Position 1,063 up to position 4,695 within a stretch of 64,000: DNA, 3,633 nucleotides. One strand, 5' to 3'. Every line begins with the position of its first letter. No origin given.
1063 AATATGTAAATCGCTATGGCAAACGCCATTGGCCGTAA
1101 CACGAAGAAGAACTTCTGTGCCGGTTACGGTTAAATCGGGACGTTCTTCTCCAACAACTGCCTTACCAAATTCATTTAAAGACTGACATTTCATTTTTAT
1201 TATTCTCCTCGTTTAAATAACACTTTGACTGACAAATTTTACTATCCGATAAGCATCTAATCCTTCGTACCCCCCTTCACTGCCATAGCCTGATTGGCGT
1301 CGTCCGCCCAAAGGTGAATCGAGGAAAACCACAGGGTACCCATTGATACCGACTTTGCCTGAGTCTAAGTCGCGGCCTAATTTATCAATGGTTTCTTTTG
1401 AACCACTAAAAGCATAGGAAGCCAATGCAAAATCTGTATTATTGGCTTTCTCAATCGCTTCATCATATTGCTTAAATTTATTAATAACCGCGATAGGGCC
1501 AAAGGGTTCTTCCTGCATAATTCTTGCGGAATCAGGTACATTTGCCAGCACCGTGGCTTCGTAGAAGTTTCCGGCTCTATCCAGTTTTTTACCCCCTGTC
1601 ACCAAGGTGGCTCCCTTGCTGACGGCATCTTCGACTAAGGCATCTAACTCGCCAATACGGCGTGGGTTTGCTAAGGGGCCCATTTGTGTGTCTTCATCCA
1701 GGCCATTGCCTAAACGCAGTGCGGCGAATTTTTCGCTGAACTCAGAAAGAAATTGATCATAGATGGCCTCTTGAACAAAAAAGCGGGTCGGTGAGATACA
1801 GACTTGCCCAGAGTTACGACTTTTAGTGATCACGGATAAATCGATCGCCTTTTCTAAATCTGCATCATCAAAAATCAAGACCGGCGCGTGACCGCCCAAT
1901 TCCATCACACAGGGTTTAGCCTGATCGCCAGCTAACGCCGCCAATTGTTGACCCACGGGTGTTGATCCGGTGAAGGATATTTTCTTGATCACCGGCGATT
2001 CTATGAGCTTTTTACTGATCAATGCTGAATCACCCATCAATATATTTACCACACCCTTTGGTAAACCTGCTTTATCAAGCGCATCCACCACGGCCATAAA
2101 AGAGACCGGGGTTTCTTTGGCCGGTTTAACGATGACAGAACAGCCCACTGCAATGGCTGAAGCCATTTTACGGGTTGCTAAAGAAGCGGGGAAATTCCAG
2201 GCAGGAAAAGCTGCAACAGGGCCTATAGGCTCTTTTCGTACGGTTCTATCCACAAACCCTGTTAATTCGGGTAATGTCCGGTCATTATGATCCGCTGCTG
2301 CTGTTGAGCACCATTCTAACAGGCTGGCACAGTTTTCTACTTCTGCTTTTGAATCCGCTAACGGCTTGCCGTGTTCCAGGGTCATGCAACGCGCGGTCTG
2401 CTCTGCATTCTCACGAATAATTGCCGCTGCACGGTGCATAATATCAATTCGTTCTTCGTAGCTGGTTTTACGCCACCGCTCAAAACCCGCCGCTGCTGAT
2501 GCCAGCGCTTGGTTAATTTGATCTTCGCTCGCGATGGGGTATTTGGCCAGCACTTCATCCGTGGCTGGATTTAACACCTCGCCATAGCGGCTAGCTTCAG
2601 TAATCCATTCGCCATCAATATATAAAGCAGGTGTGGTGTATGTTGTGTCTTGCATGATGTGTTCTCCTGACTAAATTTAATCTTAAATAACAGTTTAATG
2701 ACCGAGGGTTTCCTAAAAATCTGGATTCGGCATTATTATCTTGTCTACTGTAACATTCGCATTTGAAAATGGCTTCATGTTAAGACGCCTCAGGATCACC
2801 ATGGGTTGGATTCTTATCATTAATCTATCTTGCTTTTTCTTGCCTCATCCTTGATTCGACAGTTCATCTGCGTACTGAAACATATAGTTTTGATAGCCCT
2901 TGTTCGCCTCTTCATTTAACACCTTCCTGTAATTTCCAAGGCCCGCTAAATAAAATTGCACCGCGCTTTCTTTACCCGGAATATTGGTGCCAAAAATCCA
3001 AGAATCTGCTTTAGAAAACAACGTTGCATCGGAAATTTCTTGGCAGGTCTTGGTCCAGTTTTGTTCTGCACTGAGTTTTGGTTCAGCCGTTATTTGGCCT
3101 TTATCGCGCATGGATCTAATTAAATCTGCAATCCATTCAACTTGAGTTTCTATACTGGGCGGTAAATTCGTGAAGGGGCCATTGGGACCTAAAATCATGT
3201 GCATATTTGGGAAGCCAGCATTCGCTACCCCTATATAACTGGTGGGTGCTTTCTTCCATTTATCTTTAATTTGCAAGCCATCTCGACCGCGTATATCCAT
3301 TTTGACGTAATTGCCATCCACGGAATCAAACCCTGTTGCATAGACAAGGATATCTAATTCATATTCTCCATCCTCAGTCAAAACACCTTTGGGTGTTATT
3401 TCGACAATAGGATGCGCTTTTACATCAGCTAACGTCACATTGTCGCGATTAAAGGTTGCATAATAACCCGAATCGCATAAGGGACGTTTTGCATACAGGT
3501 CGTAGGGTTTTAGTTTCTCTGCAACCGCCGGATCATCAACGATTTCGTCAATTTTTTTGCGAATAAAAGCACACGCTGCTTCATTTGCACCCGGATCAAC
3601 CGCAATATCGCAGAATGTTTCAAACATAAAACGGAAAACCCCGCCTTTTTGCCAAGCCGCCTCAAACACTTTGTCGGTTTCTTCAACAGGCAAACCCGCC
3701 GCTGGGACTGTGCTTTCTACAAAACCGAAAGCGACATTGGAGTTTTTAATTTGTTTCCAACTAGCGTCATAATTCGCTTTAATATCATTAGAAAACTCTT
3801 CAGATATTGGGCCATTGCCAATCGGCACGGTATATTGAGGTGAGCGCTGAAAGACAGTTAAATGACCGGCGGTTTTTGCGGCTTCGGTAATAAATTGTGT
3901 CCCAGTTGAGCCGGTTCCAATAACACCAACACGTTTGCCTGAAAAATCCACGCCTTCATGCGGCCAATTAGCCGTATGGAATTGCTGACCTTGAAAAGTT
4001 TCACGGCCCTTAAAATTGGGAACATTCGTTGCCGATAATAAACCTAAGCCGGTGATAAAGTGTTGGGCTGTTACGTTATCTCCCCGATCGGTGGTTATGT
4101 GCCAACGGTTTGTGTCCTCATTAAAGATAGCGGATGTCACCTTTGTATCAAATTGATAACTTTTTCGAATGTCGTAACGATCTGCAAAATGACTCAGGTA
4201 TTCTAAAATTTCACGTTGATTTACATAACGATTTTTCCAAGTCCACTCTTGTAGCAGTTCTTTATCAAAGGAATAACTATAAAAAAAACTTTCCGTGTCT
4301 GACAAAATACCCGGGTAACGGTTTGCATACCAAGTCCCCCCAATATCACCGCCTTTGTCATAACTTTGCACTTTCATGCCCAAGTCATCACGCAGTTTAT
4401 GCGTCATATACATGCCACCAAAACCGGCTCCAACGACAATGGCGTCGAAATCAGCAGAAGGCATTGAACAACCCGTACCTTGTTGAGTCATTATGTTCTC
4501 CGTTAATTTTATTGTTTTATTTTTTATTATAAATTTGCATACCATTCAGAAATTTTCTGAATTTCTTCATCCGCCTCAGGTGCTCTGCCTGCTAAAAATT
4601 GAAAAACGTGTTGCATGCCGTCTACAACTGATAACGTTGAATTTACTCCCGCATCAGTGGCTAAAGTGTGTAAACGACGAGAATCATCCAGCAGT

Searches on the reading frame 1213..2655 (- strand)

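Call 70: search_protein_families(library=pfam, proteins=[window:1213-2655:-], max_evalue=1e-8)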
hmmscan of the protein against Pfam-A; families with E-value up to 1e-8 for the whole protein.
window:1213-2655:- (480 aa): 1 family
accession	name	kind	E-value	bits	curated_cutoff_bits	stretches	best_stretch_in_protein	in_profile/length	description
PF00171.27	Aldedh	-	2.3e-151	504.9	23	1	17-475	1-461/461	Aldehyde dehydrogenase family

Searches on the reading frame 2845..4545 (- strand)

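Call 70: search_protein_families(library=pfam, proteins=[window:2845-4545:-], max_evalue=1e-8)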
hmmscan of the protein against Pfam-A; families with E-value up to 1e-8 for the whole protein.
window:2845-4545:- (566 aa): 4 families
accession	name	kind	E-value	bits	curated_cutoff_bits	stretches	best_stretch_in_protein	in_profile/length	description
PF00743.25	FMO-like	-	7.2e-18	64.8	22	1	37-235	6-215/532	Flavin-binding monooxygenase-like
PF13738.12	Pyr_redox_3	-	1e-10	41.8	30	1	36-269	1-241/305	Pyridine nucleotide-disulphide oxidoreductase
PF07992.20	Pyr_redox_2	-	1.8e-10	41.2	26.1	1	34-248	2-186/291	Pyridine nucleotide-disulphide oxidoreductase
PF13450.12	NAD_binding_8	-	5.1e-09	36.7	21.9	0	37-83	1-46/68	NAD(P)-binding Rossmann-like domain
